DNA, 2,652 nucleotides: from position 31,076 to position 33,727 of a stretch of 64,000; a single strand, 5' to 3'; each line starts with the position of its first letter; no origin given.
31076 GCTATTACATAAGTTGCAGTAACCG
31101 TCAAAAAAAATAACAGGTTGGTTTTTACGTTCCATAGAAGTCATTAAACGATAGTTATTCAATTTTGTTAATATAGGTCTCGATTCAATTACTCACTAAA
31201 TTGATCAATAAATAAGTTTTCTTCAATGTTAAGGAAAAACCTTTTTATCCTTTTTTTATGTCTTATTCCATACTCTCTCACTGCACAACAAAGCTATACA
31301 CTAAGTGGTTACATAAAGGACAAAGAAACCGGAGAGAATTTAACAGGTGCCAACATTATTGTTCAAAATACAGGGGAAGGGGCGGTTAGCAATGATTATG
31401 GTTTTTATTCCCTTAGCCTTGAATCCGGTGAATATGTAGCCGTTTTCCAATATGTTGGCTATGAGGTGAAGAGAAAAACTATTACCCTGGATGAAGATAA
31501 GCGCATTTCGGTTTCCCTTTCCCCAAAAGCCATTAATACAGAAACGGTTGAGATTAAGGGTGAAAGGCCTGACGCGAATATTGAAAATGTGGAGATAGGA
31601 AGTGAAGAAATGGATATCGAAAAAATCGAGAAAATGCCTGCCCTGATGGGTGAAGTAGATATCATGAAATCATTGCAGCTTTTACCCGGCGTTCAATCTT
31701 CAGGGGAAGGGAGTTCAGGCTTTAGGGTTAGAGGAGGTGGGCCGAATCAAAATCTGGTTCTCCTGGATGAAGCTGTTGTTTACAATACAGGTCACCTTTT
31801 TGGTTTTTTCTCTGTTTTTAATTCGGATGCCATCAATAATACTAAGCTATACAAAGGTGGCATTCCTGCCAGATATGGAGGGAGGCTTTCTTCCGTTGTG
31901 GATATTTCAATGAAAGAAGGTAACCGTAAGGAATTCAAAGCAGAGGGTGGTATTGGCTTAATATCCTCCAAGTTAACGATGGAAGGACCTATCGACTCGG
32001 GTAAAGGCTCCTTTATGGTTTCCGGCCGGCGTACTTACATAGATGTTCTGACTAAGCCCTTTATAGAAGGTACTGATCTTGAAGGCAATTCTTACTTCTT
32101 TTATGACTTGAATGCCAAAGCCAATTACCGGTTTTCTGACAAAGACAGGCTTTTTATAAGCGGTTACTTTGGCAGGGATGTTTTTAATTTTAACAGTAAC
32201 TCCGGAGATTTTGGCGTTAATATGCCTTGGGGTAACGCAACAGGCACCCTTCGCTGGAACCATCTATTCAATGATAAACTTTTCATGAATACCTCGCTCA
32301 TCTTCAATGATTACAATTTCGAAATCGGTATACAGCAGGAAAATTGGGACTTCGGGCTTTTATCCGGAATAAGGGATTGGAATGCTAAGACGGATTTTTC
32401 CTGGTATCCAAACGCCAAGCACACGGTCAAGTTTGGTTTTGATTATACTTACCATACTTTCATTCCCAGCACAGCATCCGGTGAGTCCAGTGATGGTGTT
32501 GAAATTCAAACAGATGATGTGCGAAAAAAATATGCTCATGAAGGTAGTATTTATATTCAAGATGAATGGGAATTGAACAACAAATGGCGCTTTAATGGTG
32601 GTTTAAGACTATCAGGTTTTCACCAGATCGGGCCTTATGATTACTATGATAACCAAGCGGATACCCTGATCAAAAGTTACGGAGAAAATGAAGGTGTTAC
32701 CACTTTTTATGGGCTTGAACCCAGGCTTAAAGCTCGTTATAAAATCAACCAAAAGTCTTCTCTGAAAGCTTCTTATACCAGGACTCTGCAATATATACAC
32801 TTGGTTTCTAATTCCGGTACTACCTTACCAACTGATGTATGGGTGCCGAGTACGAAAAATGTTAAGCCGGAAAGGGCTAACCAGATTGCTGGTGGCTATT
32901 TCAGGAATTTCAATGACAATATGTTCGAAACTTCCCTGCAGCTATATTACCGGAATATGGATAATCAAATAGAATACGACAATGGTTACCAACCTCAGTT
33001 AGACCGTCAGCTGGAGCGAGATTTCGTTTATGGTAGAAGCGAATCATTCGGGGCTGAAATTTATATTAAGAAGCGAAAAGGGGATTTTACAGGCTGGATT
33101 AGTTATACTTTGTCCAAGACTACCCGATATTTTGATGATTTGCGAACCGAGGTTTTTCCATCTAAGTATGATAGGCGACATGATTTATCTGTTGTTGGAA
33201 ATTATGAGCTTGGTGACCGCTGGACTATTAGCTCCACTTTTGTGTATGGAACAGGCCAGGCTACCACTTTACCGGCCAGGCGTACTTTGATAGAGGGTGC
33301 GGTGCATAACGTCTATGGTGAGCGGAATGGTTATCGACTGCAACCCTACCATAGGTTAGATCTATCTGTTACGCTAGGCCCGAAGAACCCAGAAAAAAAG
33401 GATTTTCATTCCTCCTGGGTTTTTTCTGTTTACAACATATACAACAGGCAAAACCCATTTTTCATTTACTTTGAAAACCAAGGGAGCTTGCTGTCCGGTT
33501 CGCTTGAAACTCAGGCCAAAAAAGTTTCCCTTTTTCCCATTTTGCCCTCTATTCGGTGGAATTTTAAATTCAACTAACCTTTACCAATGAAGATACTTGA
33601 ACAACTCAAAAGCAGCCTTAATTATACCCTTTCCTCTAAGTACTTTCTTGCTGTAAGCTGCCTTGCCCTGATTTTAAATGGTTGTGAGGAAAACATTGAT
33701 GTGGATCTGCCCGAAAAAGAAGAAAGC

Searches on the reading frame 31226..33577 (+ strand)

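Call 53: search_protein_families(library=ncbifam, proteins=[window:31226-33577:+], max_evalue=1e-10)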
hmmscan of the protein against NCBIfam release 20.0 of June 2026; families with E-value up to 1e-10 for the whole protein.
window:31226-33577:+ (783 aa): 1 family
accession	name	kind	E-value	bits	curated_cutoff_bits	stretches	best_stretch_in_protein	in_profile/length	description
TIGR04056.1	OMP_RagA_SusC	subfamily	3.7e-12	45.4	368.25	1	25-205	2-177/981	SusC/RagA family TonB-linked outer membrane protein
